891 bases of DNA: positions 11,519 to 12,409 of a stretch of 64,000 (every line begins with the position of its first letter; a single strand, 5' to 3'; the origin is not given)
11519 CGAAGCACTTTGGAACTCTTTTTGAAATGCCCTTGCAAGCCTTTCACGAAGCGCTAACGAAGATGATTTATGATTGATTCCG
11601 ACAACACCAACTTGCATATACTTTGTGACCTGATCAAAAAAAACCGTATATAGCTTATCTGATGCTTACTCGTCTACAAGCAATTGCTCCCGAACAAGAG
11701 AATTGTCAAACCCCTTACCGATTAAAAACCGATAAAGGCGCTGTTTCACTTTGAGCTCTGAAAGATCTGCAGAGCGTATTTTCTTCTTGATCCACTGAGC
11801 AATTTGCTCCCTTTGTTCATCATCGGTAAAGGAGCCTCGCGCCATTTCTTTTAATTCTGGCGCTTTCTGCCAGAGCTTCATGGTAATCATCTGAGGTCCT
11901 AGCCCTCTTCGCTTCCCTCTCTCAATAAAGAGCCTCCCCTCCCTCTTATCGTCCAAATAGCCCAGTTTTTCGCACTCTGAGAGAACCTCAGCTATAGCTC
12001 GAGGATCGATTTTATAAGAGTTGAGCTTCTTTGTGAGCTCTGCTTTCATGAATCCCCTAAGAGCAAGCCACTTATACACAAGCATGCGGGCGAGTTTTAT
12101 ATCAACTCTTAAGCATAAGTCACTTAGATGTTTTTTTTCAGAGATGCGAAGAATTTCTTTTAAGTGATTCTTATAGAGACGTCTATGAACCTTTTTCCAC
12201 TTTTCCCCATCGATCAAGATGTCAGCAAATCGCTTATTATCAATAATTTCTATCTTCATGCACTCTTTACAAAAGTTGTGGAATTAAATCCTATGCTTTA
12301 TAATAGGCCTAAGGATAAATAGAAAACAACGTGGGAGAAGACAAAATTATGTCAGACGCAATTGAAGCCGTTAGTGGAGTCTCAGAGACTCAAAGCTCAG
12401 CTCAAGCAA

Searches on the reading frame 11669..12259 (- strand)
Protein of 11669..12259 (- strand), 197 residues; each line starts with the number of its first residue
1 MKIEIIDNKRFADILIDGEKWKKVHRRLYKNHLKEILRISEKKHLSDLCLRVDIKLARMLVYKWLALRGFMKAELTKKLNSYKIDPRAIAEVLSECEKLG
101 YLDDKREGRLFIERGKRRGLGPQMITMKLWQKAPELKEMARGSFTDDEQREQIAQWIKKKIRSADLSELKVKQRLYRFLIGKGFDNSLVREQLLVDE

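Call 107: search_protein_families(library=pfam, proteins=[window:11669-12259:-], max_evalue=0.00001)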
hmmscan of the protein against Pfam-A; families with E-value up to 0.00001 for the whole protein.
window:11669-12259:- (197 aa): 1 family
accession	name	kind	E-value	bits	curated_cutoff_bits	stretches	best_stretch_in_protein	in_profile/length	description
PF21981.2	RecX_HTH3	-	5.7e-09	36.4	26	1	147-191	1-46/48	RecX, third three-helix domain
